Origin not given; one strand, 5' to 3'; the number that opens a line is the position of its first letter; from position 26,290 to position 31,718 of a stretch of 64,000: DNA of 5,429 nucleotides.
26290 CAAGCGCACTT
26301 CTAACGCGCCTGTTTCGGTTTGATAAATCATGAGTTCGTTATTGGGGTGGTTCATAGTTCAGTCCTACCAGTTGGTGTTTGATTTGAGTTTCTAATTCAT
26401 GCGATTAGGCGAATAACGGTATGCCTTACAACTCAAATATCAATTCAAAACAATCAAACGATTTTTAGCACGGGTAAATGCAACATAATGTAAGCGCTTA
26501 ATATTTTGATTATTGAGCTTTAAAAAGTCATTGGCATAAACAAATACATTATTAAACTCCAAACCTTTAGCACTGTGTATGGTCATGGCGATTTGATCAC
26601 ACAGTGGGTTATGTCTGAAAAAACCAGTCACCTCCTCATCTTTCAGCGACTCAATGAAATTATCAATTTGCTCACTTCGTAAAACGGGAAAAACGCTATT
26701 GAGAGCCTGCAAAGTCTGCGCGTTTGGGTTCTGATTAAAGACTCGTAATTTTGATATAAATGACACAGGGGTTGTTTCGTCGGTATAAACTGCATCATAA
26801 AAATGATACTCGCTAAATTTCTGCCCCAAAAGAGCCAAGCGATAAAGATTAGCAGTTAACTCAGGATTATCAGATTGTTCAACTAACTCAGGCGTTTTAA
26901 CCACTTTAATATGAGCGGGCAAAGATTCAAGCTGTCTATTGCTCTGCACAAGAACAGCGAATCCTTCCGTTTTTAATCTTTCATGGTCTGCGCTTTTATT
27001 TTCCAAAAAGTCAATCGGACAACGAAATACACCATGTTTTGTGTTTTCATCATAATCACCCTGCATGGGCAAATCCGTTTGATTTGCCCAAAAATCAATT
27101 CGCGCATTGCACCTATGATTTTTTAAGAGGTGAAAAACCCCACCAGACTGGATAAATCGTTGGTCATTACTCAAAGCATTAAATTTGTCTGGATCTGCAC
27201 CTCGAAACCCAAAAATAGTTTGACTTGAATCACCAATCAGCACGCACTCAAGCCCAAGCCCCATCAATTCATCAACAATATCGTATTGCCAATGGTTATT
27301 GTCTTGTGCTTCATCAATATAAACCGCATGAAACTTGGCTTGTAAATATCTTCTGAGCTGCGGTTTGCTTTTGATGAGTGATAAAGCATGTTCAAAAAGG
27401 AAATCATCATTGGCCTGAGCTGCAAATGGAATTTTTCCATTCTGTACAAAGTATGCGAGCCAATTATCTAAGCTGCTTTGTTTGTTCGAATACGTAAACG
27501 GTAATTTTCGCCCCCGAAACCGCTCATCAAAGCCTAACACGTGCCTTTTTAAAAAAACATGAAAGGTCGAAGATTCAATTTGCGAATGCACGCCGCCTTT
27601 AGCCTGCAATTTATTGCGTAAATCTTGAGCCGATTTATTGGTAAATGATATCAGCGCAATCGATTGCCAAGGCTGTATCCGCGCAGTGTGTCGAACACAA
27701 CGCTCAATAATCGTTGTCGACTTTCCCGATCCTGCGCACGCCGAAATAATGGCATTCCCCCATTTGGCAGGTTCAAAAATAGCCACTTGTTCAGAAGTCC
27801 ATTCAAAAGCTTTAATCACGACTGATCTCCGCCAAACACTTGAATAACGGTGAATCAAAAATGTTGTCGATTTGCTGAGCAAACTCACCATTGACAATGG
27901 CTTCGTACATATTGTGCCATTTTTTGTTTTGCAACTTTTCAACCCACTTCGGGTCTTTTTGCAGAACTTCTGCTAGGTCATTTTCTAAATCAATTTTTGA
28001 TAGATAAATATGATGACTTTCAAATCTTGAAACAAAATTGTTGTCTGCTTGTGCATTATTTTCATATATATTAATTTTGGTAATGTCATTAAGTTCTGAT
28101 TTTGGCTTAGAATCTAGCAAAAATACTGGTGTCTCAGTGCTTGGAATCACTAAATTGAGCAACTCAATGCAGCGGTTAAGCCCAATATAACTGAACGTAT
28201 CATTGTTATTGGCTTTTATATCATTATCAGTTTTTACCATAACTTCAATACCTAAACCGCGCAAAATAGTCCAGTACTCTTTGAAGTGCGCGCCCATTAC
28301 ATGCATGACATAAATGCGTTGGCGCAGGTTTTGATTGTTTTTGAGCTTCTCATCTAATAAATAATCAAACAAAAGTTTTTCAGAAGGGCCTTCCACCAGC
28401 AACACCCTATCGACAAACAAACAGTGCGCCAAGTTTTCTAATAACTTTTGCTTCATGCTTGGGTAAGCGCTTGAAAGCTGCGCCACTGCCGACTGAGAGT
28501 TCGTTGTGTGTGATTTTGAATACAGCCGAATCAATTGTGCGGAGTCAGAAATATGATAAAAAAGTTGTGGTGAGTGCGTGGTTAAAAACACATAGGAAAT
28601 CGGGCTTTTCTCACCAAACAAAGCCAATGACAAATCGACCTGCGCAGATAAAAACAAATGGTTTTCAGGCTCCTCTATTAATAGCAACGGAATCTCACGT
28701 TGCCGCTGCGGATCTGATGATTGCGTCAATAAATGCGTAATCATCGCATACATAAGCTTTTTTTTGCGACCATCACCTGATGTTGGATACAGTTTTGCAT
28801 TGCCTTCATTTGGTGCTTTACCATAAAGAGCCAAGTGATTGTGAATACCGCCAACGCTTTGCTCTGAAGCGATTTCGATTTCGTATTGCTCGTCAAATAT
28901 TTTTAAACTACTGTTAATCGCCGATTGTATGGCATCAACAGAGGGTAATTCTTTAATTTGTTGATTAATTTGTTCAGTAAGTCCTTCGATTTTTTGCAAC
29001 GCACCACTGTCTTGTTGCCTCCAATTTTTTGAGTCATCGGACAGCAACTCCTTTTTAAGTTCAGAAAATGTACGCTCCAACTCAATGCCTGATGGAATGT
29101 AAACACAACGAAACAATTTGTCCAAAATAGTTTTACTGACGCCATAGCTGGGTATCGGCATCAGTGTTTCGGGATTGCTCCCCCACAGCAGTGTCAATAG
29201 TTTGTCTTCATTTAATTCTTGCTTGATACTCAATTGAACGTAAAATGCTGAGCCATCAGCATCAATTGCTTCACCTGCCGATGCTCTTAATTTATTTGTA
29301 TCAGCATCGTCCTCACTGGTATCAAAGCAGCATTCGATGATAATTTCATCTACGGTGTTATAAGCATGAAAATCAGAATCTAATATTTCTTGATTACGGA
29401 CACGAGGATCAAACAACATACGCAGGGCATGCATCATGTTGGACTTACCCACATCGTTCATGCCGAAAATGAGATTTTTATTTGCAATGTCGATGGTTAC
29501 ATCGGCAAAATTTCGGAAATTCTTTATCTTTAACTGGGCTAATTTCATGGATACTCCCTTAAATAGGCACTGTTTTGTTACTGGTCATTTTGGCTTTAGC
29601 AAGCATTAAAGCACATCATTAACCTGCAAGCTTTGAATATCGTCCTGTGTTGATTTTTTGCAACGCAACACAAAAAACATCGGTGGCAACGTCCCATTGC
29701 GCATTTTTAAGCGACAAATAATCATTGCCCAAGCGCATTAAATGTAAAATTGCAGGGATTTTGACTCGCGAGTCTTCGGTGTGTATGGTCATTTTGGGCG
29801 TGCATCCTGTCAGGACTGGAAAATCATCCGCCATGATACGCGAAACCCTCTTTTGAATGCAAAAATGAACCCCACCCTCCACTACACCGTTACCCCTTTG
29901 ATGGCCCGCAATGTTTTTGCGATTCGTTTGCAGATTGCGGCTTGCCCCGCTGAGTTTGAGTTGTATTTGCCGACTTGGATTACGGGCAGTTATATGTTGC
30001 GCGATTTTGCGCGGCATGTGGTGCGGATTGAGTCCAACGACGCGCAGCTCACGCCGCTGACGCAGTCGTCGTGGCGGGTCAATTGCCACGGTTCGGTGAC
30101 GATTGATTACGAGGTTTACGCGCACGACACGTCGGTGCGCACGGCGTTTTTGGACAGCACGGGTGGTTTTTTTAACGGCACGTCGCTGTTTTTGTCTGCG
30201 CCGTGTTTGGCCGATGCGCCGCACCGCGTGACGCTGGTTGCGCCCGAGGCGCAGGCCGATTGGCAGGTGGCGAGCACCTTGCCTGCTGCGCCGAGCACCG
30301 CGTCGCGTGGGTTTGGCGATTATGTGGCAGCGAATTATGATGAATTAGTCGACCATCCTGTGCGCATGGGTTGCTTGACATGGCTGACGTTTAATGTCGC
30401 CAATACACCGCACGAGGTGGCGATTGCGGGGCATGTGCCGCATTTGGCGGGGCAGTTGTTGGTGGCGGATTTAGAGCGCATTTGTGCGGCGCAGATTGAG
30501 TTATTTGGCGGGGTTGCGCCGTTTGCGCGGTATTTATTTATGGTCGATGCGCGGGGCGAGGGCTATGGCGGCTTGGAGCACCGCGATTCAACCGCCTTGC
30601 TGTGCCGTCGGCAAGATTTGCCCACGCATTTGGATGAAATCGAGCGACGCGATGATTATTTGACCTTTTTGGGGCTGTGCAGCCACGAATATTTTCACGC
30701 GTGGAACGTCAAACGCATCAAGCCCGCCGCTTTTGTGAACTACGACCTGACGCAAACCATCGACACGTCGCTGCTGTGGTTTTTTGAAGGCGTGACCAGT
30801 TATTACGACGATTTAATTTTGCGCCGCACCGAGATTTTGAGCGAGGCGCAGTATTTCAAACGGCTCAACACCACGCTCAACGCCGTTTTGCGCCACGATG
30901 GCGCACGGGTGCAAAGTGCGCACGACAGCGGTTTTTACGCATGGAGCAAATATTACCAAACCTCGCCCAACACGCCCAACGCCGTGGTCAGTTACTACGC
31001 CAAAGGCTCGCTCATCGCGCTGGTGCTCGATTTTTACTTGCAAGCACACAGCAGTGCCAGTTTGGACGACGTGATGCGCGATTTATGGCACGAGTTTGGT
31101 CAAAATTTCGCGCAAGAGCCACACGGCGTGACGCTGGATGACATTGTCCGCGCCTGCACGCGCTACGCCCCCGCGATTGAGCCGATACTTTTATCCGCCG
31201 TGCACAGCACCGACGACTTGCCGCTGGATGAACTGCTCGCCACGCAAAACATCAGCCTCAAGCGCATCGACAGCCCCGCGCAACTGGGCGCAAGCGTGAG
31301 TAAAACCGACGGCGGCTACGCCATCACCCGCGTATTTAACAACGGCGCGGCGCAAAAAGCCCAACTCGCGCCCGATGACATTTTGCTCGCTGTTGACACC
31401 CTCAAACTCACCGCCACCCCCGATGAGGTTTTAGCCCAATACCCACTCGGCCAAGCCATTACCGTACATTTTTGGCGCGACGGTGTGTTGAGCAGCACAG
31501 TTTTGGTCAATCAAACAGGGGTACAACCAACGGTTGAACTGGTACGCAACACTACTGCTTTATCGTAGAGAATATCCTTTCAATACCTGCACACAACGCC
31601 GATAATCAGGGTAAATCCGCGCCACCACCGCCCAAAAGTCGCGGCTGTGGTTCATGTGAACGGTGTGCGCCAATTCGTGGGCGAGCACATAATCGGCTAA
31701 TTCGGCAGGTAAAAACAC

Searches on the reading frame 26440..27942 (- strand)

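Call 7: search_protein_families(library=pfam, proteins=[window:26440-27942:-], max_evalue=0.00001)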
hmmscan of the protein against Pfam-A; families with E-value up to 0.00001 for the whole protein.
window:26440-27942:- (500 aa): 5 families
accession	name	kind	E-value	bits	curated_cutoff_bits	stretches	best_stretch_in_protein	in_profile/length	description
PF00580.27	UvrD-helicase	-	3.4e-32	112.7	23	2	182-260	191-269/271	UvrD/REP helicase N-terminal domain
PF13245.12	AAA_19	-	1.3e-14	54.9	25.1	1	54-246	4-133/134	AAA domain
PF13361.12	UvrD_C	-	1.3e-12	48.2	25.6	1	445-498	284-345/350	UvrD-like helicase C-terminal domain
PF13538.12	UvrD_C_2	-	1.7e-10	41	27.4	1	452-498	4-51/52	UvrD-like helicase C-terminal domain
PF01443.25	Viral_helicase1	-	1.3e-09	38.7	21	0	422-499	164-227/228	Viral superfamily 1 RNA helicase core domain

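Call 69: search_protein_families(library=padloc, proteins=[window:26440-27942:-], max_evalue=0.00001)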
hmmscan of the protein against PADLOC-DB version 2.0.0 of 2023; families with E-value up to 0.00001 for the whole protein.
window:26440-27942:- (500 aa): 54 families (the best 25 are shown)
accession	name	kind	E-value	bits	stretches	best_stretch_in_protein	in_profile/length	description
PDLC00122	GajB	-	9.7e-82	273.4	1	47-499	4-471/502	UrvD helicase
PDLC00123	GajB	-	3.9e-46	155.8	1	45-499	2-506/540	UrvD helicase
PDLC00117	GajB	-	2.1e-34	117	3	183-302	198-313/604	UrvD helicase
PDLC00119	GajB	-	4.2e-34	116.4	2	179-498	195-541/565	UrvD helicase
PDLC03802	RTasHel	-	4e-33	113.2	3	180-282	170-265/675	DRT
PDLC00112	GajB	-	6.7e-32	108.8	2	193-334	201-338/581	UrvD helicase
PDLC00132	GajB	-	6.5e-26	89.1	2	179-287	191-296/625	UrvD helicase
PDLC00136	GajB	-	1.2e-24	85.2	2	154-327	161-325/570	UrvD helicase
PDLC00129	GajB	-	1.7e-24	84.4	1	187-282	208-301/594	UrvD helicase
PDLC00103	GajB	-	1.8e-24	84.6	2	184-282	192-287/612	UrvD helicase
PDLC00127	GajB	-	2.1e-24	84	2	180-285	178-285/594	UrvD helicase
PDLC00130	GajB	-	4.4e-23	79.4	2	182-282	184-282/589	UrvD helicase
PDLC00106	GajB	-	5.3e-23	79.3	2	187-288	189-286/577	UrvD helicase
PDLC00138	GajB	-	6.4e-23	79.3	2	183-263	202-281/581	UrvD helicase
PDLC00149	GajB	-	1.2e-22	78.1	2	43-122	2-79/577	UrvD helicase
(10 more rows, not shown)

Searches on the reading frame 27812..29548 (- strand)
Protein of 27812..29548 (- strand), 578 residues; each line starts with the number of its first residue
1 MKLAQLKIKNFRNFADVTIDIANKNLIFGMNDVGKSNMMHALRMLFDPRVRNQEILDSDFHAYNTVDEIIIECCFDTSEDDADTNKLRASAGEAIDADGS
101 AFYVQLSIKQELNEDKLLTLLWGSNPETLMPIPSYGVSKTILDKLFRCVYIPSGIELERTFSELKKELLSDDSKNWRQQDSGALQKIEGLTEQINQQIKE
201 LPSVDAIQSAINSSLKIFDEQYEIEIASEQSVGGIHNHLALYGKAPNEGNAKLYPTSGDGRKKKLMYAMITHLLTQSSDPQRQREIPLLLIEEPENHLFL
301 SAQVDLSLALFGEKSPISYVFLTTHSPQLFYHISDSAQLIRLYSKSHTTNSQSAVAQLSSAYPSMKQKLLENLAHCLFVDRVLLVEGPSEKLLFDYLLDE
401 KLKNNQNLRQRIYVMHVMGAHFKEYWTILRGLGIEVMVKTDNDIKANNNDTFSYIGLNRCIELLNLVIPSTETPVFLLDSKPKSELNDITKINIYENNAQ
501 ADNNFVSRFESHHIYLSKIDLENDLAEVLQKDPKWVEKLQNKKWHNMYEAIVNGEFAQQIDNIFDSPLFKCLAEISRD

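Call 7: search_protein_families(library=pfam, proteins=[window:27812-29548:-], max_evalue=0.00001)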
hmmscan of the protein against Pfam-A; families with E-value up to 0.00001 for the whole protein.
window:27812-29548:- (578 aa): 6 families
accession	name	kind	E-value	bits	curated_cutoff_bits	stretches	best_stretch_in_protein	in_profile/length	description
PF13175.12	AAA_15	-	9.3e-25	88.4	32.1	1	1-329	1-373/374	AAA ATPase domain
PF20469.4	OLD-like_TOPRIM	-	3.2e-15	56.9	23.2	1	377-443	1-67/67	Overcoming lysogenization defect protein-like, TOPRIM domain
PF11398.14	DUF2813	-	3.9e-10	40.1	21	0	1-80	1-85/372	Protein of unknown function (DUF2813)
PF13304.12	AAA_21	-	1e-09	39.4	27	0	258-329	239-302/304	AAA domain, putative AbiEii toxin, Type IV TA system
PF13476.12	AAA_23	-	3.5e-08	34.8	27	1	5-212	1-181/201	AAA domain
PF02463.25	SMC_N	-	3.9e-06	26.9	40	1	3-100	2-108/220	RecF/RecN/SMC N terminal domain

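Call 69: search_protein_families(library=padloc, proteins=[window:27812-29548:-], max_evalue=0.00001)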
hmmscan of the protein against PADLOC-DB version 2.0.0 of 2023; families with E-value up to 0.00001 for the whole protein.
window:27812-29548:- (578 aa): 78 families (the best 25 are shown)
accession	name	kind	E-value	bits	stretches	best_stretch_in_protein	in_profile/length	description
PDLC00081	GajA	-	9.7e-162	537.6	1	1-576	1-571/574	AAA ATPase domain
PDLC00066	GajA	-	5.7e-78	260.9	1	1-575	1-559/567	AAA ATPase domain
PDLC00070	GajA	-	1.3e-42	144.2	2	178-559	184-547/596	AAA ATPase domain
PDLC00084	GajA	-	2e-40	137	1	150-543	5-393/431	AAA ATPase domain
PDLC02358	Old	-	1.9e-32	110.8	1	1-549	2-562/578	Old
PDLC00096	GajA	-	4.5e-28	96.3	1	1-446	1-458/630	AAA ATPase domain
PDLC00090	GajA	-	2.4e-27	93.9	1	1-521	1-551/659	AAA ATPase domain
PDLC00065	GajA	-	1.4e-24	84.9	2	161-510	212-540/670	AAA ATPase domain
PDLC00087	GajA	-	1.1e-23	82.2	1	374-532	10-152/211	AAA ATPase domain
PDLC00091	GajA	-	9e-23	78.9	1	1-432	1-449/627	AAA ATPase domain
PDLC00069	GajA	-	9.2e-23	78.5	2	283-560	332-616/687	AAA ATPase domain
PDLC02915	ATPase-Toprim_I-B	-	2e-22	77.8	2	204-395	177-364/623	-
PDLC00071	GajA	-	2.6e-22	77.4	1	1-479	1-453/588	AAA ATPase domain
PDLC00077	GajA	-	4.5e-22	76.3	2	179-450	224-505/616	AAA ATPase domain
PDLC00072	GajA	-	2.8e-21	73.6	2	1-93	1-99/709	AAA ATPase domain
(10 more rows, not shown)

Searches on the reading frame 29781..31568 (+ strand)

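Call 7: search_protein_families(library=pfam, proteins=[window:29781-31568:+], max_evalue=0.00001)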
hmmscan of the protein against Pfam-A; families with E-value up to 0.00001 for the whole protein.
window:29781-31568:+ (595 aa): 2 families
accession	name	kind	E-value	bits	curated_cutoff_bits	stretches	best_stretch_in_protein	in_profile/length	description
PF05299.18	Peptidase_M61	-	1.9e-41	141.6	22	1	296-412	2-118/118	M61 glycyl aminopeptidase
PF17899.6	Peptidase_M61_N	-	3.5e-40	138.2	23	1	34-197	1-167/168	Peptidase M61 N-terminal domain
